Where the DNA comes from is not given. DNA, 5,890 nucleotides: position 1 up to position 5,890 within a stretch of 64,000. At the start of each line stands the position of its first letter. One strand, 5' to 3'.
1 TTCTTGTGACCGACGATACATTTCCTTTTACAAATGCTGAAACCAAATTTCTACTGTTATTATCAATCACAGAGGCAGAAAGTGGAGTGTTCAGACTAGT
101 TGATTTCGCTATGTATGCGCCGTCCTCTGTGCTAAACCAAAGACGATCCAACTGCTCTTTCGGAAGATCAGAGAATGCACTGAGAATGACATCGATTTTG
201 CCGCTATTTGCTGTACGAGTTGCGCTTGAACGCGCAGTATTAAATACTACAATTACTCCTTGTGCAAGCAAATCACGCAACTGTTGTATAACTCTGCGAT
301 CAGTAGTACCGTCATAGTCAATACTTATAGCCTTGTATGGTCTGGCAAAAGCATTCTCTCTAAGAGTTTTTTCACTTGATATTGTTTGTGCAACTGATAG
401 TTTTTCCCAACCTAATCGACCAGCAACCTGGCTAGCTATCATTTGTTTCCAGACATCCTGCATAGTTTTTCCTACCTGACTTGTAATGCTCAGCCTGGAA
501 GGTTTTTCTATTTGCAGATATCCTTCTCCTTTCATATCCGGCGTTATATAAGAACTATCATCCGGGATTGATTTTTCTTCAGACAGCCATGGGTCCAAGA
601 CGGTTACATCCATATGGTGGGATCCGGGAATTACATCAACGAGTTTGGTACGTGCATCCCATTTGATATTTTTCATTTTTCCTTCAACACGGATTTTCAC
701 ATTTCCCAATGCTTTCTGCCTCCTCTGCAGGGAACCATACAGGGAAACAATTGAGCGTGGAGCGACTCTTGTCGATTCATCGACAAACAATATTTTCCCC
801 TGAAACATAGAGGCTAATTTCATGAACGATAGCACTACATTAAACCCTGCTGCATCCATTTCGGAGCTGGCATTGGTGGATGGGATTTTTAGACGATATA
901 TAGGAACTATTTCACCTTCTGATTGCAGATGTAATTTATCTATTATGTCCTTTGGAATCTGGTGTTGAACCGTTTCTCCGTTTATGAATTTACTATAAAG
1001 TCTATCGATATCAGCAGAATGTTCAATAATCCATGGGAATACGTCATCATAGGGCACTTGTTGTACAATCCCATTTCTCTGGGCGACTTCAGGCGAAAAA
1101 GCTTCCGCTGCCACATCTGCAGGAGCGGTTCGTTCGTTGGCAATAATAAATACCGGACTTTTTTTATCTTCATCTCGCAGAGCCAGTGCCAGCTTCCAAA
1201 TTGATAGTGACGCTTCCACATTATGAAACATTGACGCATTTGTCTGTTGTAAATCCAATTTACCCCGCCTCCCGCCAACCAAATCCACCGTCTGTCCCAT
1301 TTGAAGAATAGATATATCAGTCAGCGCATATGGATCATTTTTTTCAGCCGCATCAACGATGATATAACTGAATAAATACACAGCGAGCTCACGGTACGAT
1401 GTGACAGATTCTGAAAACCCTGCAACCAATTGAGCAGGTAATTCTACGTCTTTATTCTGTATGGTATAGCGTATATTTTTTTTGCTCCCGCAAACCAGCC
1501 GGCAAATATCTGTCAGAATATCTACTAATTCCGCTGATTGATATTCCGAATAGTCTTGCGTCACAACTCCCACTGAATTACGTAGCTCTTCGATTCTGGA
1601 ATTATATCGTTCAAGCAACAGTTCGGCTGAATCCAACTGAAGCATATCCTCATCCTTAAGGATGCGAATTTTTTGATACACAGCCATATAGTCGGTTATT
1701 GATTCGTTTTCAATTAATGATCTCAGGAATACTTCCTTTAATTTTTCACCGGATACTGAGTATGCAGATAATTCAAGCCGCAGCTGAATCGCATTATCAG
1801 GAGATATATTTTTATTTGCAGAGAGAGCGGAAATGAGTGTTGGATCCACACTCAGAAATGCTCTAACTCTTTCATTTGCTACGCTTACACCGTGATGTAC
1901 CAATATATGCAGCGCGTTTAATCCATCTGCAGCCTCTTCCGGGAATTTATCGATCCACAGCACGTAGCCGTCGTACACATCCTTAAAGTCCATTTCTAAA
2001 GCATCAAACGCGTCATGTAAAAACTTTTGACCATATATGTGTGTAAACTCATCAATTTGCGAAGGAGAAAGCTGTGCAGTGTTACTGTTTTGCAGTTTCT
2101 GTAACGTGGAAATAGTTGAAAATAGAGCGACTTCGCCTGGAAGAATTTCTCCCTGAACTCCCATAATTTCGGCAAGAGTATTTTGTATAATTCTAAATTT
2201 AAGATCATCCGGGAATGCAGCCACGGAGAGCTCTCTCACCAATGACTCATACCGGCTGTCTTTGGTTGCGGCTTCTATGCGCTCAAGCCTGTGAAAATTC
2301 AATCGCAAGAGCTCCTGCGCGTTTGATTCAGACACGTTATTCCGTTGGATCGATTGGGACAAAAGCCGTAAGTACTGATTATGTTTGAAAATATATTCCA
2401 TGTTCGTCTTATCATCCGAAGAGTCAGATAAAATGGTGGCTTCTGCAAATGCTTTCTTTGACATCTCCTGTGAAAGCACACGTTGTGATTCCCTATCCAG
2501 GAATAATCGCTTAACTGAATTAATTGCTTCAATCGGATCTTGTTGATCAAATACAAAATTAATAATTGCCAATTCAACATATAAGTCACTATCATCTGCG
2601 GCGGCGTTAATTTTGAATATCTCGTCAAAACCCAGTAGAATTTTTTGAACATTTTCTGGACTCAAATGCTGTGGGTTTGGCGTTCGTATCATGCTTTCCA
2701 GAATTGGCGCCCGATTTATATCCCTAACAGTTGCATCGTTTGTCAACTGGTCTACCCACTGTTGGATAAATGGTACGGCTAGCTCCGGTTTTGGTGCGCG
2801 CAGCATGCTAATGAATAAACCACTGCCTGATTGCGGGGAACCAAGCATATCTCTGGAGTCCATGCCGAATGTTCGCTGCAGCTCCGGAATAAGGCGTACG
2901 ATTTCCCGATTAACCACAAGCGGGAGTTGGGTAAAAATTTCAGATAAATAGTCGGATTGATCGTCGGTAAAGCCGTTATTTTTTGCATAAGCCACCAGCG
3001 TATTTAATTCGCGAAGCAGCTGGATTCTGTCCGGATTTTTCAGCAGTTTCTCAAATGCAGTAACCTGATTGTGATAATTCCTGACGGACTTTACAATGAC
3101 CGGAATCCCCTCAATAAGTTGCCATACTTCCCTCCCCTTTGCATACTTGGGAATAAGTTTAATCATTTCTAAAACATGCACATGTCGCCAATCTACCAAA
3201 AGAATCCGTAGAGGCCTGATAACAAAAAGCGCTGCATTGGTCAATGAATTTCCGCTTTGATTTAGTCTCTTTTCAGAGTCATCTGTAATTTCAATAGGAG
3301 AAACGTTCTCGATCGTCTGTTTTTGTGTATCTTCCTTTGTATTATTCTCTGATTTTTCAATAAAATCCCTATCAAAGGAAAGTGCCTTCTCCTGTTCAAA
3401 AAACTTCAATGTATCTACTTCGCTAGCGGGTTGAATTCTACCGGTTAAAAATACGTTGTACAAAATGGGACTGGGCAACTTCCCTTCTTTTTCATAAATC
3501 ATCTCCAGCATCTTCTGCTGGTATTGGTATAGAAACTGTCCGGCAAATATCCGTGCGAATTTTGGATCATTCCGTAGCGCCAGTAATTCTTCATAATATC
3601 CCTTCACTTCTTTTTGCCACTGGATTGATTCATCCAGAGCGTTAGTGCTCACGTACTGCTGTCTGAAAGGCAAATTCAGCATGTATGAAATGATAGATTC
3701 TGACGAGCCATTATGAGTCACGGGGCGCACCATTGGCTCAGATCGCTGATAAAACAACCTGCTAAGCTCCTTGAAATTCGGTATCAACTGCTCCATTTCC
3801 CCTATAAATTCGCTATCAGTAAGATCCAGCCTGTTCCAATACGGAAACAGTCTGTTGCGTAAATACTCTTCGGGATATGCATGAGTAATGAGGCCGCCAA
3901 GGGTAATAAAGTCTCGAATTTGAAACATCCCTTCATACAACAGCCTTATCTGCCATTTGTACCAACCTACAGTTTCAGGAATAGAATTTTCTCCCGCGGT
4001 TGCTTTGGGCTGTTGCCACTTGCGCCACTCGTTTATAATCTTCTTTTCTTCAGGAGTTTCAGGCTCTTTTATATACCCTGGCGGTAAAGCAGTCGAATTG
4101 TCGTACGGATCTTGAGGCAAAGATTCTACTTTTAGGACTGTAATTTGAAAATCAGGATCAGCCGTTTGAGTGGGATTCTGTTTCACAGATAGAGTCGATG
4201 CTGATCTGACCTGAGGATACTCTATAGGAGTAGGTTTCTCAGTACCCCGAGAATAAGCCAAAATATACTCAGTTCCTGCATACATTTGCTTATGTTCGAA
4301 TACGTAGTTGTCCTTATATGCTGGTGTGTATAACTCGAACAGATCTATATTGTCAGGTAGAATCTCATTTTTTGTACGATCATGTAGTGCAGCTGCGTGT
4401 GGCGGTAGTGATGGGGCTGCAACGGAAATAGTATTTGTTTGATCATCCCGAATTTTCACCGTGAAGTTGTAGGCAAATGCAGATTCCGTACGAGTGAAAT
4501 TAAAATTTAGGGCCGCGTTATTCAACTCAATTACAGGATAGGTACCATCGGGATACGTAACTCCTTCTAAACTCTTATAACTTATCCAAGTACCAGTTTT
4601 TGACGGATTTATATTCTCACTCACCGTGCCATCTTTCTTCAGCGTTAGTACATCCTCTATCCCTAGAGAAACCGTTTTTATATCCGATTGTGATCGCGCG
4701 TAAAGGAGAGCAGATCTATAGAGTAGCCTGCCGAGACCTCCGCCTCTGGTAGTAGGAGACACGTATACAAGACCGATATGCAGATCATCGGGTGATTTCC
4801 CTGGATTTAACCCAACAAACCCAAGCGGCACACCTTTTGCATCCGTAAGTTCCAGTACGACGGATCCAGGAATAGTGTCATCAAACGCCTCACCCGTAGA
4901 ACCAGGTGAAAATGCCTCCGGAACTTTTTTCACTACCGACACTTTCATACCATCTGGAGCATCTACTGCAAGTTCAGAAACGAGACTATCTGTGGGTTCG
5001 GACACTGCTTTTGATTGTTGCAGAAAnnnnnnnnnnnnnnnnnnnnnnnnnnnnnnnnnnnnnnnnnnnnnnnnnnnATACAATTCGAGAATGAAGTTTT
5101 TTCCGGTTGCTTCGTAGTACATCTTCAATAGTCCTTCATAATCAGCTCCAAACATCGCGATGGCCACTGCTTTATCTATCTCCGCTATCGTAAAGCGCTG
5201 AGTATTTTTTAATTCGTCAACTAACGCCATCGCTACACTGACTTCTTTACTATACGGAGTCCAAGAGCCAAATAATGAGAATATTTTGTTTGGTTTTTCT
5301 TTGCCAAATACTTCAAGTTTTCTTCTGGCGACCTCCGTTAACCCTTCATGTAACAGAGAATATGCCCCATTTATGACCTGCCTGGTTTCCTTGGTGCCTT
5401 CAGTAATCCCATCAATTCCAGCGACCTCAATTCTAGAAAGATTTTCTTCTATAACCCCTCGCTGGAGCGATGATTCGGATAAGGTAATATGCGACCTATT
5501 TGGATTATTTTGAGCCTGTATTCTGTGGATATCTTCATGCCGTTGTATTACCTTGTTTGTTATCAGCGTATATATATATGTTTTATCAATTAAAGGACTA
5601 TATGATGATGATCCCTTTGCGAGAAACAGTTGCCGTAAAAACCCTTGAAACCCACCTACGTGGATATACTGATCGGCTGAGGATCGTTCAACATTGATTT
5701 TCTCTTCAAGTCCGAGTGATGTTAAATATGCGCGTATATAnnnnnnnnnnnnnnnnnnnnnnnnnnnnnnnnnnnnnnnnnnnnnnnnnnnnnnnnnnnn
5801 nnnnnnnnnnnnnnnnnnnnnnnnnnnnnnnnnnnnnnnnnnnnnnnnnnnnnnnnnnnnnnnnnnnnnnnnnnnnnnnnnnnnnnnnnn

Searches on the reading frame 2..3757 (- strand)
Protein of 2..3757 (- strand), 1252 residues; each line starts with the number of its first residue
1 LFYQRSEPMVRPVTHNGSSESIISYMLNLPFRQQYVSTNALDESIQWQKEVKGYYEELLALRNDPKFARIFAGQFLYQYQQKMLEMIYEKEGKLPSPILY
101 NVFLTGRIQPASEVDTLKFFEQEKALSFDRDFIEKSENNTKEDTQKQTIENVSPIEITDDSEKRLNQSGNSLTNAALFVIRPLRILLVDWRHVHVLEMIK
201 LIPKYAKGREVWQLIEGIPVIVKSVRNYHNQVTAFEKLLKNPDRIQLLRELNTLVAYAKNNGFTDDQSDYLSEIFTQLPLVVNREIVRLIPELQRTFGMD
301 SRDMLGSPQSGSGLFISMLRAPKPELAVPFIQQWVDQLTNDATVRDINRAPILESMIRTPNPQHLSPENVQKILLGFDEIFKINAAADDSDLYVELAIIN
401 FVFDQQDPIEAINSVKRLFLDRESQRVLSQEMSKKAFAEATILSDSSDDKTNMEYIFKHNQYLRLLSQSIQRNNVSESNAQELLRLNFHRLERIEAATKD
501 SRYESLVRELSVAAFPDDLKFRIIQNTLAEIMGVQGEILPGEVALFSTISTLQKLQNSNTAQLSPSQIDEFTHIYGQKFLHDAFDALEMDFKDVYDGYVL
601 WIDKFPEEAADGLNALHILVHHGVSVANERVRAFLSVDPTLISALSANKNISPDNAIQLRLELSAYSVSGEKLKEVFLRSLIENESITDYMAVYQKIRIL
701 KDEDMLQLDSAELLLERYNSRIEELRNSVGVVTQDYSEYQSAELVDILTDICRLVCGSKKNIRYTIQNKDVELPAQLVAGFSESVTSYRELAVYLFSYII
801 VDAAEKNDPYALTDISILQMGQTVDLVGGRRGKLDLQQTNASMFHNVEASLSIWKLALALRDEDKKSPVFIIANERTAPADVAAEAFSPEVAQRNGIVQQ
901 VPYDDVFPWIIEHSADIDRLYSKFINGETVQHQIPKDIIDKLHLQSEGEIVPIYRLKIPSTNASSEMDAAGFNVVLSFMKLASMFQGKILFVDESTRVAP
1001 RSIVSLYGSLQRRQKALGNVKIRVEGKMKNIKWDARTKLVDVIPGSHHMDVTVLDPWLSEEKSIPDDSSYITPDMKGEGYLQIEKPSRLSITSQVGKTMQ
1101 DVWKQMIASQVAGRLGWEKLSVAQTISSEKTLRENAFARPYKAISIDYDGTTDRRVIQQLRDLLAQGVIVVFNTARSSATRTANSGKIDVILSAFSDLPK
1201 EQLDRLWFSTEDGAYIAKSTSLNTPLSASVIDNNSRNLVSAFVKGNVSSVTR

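Call 8: search_protein_families(library=pfam, proteins=[window:2-3757:-], max_evalue=1)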
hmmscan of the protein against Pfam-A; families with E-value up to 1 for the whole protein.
window:2-3757:- (1252 aa): 1 family
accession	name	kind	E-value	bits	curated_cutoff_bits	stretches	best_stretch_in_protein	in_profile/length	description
PF24669.2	Ddi2_HDD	-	0.18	12.3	32.8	1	235-271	7-43/66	Ddi2 HDD domain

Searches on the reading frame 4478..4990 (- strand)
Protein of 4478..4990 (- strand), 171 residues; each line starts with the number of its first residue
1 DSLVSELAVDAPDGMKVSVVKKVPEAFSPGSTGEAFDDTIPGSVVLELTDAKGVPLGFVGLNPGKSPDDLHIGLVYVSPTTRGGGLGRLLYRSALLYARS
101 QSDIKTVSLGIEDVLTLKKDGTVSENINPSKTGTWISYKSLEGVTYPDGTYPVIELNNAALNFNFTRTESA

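Call 12: search_protein_families(library=pfam, proteins=[window:4478-4990:-], max_evalue=10)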
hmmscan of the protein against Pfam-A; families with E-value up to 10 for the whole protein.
window:4478-4990:- (171 aa): 4 families
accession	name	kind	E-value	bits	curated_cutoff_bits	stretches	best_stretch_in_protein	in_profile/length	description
PF00583.31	Acetyltransf_1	-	3.6e-08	34.1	20.7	1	41-111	33-100/116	Acetyltransferase (GNAT) family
PF13508.13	Acetyltransf_7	-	0.00015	22.5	27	1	53-106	12-64/84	Acetyltransferase (GNAT) domain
PF13673.13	Acetyltransf_10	-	0.00039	20.8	23.6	1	42-105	29-88/128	Acetyltransferase (GNAT) domain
PF14542.12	Acetyltransf_CG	-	0.026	15.1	30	1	69-101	24-56/80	GCN5-related N-acetyl-transferase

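Call 63: search_solved_structures(query=window:4478-4990:-, max_evalue=1, show_alignments=2)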
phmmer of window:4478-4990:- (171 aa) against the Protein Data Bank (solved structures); distinct sequences matched with E-value up to 1: 6.
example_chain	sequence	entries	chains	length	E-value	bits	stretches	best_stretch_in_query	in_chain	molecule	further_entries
9cr5_A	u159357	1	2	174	0.033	17.2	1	49-100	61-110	Acetyltransferase PA2271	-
2fiw_A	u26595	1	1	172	0.073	16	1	25-138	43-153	GCN5-related N-acetyltransferase:Aminotransferase, class-II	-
4f6a_A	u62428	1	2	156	0.13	15.2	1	70-112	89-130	BH1408 protein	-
4e0a_A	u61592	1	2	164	0.15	15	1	70-112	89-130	BH1408 protein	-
5wjd_A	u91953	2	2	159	0.16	14.9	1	34-111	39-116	CG8481, isoform B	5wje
6qp4_A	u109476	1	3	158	0.4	13.6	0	63-107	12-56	UspA1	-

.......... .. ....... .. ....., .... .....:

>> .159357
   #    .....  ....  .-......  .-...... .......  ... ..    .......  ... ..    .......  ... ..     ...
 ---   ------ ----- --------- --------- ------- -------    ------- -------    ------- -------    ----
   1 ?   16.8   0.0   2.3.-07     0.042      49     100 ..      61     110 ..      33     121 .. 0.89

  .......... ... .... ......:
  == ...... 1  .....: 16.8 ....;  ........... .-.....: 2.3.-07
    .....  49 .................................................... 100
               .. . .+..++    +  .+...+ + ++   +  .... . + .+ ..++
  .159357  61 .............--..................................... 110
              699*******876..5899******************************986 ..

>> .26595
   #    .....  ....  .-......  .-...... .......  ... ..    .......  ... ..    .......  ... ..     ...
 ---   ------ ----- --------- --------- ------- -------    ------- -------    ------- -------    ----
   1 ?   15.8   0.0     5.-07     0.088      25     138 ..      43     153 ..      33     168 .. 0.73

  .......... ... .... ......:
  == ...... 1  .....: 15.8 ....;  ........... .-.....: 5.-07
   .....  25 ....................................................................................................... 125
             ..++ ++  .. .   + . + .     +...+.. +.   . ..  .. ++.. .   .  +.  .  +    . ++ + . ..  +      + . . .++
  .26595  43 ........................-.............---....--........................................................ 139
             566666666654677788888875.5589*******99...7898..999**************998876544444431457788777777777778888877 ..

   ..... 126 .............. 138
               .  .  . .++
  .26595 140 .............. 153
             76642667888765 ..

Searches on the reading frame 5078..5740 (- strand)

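Call 12: search_protein_families(library=pfam, proteins=[window:5078-5740:-], max_evalue=10)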
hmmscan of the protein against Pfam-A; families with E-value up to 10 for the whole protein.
window:5078-5740:- (221 aa): 1 family
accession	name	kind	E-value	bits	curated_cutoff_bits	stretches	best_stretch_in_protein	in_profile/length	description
PF22295.1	DUF6967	-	0.2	12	27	1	177-196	36-55/65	Family of unknown function (DUF6967)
